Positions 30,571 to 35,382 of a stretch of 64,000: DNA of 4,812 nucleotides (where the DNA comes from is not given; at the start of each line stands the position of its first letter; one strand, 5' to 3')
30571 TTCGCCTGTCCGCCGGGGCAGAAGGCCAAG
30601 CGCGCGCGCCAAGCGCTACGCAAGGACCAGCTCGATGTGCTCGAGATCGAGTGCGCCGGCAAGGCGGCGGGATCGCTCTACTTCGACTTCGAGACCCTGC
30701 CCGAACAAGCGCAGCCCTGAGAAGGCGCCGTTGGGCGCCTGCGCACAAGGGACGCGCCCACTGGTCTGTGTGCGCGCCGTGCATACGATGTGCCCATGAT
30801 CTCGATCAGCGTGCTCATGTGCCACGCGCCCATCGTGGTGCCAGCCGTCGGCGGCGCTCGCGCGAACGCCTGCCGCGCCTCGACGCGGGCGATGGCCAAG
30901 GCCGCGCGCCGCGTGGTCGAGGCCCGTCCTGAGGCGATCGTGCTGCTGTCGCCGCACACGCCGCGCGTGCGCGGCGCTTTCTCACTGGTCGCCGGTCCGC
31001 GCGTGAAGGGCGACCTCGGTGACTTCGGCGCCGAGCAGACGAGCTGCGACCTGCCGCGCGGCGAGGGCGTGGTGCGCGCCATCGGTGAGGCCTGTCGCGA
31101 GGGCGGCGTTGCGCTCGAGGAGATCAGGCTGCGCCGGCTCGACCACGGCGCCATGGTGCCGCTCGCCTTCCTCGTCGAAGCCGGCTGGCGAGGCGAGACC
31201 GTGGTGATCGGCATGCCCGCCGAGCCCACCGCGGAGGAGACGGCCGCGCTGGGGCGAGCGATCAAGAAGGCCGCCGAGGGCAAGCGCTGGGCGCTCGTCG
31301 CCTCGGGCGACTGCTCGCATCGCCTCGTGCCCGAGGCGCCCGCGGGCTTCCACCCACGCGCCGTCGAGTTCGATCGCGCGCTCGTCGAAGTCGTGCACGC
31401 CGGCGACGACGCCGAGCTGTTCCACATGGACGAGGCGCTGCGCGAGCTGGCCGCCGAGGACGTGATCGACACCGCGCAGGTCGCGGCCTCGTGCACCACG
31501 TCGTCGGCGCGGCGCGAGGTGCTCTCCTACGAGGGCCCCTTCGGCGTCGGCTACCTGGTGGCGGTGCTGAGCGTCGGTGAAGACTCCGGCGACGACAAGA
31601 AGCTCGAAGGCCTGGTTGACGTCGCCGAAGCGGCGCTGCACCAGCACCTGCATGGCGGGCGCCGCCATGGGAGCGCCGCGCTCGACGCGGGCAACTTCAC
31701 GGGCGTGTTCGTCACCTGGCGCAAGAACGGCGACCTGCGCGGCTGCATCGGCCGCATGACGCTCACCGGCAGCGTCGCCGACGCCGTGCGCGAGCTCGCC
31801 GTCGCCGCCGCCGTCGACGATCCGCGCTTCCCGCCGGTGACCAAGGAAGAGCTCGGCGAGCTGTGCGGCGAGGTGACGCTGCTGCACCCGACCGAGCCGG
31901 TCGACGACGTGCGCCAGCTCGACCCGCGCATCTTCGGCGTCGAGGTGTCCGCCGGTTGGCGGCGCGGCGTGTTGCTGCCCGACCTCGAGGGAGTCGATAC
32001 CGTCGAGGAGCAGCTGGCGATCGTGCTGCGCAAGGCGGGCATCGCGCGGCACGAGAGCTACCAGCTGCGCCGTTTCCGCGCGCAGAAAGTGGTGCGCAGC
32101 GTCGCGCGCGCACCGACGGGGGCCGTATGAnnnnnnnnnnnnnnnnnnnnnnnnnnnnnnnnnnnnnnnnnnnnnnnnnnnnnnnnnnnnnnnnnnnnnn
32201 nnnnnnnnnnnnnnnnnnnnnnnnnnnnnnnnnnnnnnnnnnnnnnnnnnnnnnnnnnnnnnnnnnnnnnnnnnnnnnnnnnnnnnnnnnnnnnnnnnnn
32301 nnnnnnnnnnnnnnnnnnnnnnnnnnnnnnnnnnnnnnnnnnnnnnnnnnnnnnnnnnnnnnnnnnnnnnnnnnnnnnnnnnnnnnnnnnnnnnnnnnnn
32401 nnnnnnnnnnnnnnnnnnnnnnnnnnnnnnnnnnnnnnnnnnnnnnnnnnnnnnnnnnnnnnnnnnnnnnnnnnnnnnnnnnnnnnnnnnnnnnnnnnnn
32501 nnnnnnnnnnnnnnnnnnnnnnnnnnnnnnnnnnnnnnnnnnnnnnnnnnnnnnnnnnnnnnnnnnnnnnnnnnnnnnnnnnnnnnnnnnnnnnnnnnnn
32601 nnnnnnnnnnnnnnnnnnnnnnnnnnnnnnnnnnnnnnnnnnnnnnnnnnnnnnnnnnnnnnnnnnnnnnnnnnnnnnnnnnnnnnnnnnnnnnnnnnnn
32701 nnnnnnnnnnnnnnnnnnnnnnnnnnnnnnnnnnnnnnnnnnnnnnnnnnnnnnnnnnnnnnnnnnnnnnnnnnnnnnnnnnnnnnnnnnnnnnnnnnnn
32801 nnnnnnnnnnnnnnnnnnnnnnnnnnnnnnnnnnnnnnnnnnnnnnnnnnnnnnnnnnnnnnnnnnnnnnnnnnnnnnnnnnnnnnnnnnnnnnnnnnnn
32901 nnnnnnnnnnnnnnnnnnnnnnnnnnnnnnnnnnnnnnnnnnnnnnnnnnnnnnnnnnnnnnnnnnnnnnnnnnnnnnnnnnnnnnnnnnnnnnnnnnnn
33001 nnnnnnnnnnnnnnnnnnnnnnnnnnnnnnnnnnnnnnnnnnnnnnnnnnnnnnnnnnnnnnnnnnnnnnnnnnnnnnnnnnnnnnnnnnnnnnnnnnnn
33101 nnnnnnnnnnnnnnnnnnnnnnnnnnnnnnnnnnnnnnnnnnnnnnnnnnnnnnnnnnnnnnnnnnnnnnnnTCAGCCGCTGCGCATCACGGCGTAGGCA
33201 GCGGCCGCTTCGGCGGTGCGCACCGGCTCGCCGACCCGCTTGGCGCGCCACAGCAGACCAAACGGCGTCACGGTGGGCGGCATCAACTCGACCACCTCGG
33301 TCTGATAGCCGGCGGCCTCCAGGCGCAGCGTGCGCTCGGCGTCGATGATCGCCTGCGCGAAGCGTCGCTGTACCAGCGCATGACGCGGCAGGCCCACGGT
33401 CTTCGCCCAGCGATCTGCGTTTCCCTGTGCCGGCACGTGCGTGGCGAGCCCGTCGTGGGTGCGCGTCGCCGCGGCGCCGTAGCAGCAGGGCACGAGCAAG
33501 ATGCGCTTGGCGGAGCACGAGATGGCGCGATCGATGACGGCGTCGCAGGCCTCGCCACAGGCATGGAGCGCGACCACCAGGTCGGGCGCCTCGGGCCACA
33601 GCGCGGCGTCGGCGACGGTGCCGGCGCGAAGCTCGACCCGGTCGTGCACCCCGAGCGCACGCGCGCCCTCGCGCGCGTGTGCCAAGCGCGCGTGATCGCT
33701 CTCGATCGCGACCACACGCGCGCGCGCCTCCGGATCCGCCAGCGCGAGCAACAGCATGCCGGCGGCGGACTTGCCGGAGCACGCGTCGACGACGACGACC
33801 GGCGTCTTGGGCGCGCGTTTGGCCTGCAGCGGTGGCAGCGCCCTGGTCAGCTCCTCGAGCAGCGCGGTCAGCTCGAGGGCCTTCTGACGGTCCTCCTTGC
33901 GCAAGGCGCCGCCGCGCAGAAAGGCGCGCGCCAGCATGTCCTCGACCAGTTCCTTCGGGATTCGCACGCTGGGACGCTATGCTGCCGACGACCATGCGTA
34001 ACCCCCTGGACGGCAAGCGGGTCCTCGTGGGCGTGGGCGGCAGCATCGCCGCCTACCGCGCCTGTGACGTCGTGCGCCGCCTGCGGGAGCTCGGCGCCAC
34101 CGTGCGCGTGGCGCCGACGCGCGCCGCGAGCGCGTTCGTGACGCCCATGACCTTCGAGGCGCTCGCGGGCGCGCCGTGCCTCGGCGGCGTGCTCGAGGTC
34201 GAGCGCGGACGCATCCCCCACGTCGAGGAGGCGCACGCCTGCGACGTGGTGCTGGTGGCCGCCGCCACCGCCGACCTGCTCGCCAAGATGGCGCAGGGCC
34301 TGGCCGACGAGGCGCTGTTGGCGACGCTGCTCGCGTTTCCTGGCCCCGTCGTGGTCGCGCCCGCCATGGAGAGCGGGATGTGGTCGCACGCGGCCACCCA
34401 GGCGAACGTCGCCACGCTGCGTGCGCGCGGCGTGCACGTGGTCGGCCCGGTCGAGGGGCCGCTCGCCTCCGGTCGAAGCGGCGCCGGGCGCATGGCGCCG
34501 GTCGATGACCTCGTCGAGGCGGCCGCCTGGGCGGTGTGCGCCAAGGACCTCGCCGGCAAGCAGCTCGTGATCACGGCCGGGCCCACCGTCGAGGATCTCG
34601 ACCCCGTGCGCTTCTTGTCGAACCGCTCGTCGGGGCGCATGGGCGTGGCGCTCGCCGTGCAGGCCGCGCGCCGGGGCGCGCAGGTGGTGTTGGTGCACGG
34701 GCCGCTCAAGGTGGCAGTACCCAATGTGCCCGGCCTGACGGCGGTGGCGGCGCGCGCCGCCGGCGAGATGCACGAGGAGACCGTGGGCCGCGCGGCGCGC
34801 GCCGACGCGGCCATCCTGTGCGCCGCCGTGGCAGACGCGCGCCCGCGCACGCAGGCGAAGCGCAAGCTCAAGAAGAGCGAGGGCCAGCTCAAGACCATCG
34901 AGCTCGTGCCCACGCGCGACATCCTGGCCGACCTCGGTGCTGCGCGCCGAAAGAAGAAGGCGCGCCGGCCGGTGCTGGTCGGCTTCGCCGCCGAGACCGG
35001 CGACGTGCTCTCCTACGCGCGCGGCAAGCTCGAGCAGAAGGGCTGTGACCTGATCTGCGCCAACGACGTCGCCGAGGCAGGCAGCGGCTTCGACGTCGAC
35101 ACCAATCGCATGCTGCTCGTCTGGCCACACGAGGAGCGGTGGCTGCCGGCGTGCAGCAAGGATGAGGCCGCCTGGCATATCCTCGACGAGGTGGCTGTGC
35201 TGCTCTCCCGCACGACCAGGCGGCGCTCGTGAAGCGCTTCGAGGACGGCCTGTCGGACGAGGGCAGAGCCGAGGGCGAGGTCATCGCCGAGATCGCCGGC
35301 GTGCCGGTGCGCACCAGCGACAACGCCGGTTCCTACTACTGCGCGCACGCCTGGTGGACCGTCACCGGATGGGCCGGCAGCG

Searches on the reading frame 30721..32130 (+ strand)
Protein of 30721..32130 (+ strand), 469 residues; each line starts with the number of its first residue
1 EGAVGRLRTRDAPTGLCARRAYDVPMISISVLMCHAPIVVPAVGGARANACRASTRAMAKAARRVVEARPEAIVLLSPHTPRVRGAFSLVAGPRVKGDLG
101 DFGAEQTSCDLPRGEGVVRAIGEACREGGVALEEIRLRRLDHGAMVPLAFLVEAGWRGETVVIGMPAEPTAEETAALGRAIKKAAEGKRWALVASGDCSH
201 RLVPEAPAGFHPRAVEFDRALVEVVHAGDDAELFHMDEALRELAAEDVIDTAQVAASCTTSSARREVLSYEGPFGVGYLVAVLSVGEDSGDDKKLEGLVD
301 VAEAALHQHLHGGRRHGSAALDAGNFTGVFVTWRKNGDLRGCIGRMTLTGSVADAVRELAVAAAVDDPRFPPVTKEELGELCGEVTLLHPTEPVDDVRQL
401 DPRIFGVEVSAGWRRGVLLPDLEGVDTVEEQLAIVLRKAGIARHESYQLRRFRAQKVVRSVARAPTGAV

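Call 103: search_protein_families(library=pfam, proteins=[window:30721-32130:+], max_evalue=0.001)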
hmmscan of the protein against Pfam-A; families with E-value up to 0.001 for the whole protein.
window:30721-32130:+ (469 aa): 2 families
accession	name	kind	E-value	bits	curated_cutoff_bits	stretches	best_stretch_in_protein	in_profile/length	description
PF01871.22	AMMECR1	-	1.5e-37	129.1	25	1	301-456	3-167/168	AMMECR1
PF02900.23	LigB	-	2.1e-30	106.1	26.3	1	32-280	4-268/269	Catalytic LigB subunit of aromatic ring-opening dioxygenase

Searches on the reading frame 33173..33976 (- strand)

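Call 103: search_protein_families(library=pfam, proteins=[window:33173-33976:-], max_evalue=0.001)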
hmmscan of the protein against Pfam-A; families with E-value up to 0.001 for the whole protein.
window:33173-33976:- (267 aa): 2 families
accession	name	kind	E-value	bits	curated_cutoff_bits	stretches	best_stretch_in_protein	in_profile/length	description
PF13679.12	Methyltransf_32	-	2.5e-20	73.4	27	1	54-167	21-138/143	Methyltransferase domain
PF13649.12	Methyltransf_25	-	0.00069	20.7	27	0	63-141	2-78/97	Methyltransferase domain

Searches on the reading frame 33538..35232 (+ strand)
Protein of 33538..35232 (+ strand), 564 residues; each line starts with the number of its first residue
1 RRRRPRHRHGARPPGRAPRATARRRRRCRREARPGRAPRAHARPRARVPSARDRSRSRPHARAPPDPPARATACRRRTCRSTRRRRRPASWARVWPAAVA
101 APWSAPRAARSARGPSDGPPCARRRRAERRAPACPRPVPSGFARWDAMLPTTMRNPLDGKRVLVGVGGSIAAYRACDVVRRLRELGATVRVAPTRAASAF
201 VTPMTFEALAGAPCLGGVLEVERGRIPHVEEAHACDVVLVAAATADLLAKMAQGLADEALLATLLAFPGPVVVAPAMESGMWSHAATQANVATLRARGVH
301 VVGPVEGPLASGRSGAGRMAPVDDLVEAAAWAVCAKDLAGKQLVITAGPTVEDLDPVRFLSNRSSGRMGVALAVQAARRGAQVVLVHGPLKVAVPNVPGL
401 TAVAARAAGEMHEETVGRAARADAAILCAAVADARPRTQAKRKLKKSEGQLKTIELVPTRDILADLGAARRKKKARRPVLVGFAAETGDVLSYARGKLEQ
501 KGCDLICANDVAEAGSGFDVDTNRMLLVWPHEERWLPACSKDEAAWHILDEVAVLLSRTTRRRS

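Call 103: search_protein_families(library=pfam, proteins=[window:33538-35232:+], max_evalue=0.001)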
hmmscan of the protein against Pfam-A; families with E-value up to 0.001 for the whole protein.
window:33538-35232:+ (564 aa): 2 families
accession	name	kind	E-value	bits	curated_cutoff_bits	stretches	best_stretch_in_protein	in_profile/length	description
PF04127.22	DFP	-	1.8e-63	214.1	22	1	338-527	1-185/186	DNA/pantothenate metabolism flavoprotein C-terminal domain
PF02441.25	Flavoprotein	-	7.6e-25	87.8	22.7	1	160-327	1-156/162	Flavoprotein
